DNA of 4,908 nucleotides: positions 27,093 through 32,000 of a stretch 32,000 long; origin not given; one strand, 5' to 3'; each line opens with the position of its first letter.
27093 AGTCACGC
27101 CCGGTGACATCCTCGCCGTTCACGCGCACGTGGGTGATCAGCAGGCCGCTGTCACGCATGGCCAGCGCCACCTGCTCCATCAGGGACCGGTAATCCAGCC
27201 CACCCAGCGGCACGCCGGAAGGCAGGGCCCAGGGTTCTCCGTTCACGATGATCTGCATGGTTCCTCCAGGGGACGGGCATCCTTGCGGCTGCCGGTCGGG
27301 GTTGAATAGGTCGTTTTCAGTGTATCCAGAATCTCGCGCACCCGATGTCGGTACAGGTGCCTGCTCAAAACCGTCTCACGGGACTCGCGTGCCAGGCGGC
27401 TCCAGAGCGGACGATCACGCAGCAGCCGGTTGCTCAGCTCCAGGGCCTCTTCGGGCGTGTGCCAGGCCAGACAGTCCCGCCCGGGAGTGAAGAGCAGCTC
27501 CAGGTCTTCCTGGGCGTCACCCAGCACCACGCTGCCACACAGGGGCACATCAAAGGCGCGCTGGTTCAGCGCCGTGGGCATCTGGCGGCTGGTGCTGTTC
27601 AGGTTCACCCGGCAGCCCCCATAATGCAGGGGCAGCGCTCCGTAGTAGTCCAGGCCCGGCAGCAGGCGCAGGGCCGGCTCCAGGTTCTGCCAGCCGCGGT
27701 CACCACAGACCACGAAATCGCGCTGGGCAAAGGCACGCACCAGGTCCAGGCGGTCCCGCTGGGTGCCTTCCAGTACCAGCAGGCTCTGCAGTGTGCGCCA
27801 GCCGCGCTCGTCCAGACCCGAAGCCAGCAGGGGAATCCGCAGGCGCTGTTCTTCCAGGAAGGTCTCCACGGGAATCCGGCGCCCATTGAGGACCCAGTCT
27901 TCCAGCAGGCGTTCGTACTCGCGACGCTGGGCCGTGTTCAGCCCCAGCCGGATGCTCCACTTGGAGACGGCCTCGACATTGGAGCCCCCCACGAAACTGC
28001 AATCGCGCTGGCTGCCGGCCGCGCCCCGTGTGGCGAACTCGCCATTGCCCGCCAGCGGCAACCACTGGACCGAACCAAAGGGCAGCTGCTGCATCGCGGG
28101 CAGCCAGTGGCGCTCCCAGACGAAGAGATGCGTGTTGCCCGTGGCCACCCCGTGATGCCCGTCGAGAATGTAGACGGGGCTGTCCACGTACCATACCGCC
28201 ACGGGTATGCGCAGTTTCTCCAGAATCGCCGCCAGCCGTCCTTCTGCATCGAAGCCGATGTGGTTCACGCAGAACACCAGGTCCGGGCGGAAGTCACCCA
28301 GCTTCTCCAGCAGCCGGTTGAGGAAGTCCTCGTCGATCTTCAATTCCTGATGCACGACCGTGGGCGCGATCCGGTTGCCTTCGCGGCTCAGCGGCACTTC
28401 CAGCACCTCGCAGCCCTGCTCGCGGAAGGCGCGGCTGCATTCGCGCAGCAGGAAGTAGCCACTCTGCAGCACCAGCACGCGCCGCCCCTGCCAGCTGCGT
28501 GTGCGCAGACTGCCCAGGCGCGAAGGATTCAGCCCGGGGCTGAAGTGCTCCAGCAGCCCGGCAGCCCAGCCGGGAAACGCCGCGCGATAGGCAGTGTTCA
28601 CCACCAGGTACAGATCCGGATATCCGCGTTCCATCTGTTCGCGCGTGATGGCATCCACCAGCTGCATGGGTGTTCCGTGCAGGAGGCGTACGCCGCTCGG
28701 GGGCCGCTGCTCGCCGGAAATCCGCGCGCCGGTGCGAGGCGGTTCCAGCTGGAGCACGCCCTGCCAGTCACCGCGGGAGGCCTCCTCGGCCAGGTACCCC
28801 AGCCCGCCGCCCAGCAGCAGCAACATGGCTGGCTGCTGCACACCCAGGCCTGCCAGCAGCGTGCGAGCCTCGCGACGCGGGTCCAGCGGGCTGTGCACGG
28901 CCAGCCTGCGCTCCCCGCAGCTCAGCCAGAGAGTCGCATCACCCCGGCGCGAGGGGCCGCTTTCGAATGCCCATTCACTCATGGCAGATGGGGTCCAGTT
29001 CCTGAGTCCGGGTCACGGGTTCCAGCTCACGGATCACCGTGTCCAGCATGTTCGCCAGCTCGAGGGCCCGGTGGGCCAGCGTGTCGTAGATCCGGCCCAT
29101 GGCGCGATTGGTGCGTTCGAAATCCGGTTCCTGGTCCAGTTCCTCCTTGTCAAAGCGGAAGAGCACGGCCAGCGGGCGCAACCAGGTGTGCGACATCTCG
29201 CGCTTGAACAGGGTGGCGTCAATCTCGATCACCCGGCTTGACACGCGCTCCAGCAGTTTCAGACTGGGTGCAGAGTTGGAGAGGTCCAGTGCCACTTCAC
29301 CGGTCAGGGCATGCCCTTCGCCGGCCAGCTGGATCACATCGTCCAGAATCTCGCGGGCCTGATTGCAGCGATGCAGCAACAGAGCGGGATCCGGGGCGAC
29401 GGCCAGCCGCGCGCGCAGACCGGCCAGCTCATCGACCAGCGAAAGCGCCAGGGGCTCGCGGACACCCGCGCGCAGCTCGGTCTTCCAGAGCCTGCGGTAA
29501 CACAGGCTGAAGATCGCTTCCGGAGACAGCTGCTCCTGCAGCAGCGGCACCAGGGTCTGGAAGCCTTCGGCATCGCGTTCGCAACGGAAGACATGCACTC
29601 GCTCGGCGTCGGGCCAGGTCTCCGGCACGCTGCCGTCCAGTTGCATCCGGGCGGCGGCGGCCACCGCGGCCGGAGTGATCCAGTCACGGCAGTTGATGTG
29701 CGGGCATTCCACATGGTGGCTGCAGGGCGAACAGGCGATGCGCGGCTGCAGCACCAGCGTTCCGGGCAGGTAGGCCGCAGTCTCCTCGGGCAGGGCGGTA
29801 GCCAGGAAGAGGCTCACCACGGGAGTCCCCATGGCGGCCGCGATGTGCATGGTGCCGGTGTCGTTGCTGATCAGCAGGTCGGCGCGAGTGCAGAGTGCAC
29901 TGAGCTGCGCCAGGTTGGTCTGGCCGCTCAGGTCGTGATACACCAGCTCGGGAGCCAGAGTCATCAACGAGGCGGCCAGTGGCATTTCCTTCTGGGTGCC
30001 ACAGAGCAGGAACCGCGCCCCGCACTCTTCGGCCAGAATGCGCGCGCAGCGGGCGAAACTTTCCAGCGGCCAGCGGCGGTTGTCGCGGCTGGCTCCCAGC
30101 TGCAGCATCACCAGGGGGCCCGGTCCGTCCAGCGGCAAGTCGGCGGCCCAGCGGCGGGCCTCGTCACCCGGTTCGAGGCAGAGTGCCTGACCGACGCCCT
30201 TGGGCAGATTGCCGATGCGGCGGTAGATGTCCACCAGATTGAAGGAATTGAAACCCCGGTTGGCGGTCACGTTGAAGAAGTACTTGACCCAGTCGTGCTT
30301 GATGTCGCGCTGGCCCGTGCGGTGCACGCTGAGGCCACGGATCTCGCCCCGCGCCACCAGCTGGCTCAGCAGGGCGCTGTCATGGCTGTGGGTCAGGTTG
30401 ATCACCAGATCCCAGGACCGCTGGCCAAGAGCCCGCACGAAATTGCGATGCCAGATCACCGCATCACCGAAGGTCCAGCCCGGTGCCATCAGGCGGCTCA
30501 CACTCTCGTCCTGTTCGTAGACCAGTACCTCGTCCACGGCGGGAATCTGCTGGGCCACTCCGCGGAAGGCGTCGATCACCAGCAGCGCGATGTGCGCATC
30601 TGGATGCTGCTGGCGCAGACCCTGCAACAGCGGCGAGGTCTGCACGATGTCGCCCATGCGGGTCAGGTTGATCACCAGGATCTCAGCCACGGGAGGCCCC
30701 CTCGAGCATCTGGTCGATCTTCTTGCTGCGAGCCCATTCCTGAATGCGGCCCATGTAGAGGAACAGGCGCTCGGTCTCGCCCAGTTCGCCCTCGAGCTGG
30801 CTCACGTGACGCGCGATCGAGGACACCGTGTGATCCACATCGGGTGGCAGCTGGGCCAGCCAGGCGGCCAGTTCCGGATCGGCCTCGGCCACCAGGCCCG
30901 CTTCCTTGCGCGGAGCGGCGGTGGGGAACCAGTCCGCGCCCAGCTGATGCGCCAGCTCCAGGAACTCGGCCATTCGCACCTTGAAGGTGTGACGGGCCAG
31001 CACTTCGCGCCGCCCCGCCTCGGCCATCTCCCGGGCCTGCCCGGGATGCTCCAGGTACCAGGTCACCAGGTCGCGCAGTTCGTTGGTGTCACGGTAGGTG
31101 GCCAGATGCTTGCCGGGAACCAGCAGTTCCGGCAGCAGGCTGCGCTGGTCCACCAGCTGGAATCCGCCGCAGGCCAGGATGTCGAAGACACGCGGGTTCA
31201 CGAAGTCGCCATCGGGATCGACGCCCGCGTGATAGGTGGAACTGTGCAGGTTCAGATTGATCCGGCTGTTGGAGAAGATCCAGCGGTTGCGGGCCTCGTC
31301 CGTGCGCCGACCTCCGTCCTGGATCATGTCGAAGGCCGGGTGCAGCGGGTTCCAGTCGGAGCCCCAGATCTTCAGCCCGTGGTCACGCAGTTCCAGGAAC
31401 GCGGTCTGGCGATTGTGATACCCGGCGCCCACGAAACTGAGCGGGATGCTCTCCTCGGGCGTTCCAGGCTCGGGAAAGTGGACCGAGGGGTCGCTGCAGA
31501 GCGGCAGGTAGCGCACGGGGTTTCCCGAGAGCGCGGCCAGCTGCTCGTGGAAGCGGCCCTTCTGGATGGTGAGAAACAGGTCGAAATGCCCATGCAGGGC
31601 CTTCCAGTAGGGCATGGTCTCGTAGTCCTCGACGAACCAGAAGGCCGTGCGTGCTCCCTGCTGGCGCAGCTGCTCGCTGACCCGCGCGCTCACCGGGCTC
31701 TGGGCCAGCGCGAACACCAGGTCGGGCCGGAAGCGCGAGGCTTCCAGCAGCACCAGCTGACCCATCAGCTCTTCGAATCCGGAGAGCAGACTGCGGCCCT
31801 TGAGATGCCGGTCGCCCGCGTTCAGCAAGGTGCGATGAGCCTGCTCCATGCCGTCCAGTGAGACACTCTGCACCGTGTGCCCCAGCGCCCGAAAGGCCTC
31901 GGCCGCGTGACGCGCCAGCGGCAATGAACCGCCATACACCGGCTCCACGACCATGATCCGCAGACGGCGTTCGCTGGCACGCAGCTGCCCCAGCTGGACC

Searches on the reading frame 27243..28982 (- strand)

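Call 19: search_protein_families(library=pfam, proteins=[window:27243-28982:-], max_evalue=0.001)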
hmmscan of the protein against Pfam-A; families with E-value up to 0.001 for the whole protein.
window:27243-28982:- (579 aa): 1 family
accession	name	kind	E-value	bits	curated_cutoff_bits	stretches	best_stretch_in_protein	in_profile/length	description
PF13524.12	Glyco_trans_1_2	-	2.5e-23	83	25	1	414-553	5-144/144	Glycosyl transferase-like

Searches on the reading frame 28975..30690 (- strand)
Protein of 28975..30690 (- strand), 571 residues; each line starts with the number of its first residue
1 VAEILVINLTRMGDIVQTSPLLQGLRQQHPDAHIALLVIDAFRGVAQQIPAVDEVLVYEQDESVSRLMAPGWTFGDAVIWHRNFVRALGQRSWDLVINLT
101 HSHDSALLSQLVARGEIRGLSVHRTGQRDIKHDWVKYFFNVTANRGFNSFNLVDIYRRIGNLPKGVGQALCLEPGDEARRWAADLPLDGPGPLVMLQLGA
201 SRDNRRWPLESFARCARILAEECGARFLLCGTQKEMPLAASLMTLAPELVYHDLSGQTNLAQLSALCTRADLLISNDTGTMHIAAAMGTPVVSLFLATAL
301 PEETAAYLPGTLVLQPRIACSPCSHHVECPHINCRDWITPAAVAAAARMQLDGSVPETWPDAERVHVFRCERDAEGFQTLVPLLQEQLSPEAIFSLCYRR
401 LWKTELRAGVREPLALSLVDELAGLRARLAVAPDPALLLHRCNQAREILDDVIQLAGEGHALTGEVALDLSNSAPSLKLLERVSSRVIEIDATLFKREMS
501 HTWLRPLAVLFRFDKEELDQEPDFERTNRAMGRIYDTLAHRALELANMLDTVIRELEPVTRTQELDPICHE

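Call 19: search_protein_families(library=pfam, proteins=[window:28975-30690:-], max_evalue=0.001)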
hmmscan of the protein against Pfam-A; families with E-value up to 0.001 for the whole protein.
window:28975-30690:- (571 aa): 1 family
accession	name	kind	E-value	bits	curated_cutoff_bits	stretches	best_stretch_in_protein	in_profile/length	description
PF01075.23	Glyco_transf_9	-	2.3e-30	106.1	22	1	83-326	3-239/247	Glycosyltransferase family 9 (heptosyltransferase)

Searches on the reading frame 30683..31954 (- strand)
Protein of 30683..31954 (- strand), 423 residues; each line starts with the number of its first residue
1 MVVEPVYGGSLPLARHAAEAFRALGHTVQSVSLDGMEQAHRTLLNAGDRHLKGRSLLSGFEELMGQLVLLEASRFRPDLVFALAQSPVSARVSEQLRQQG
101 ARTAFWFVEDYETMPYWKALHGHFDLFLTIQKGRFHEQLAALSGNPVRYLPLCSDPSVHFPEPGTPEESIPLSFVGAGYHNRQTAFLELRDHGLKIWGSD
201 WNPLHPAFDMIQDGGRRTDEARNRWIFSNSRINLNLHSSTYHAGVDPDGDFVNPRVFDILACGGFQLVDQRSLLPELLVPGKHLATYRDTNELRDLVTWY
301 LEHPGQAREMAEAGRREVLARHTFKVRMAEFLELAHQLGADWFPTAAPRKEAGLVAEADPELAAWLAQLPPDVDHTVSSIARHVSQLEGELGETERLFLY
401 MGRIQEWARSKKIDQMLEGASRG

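Call 19: search_protein_families(library=pfam, proteins=[window:30683-31954:-], max_evalue=0.001)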
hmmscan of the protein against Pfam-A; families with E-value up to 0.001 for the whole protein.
window:30683-31954:- (423 aa): 1 family
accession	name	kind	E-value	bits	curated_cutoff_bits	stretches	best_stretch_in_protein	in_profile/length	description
PF13524.12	Glyco_trans_1_2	-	6.4e-32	110.9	25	1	189-333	12-144/144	Glycosyl transferase-like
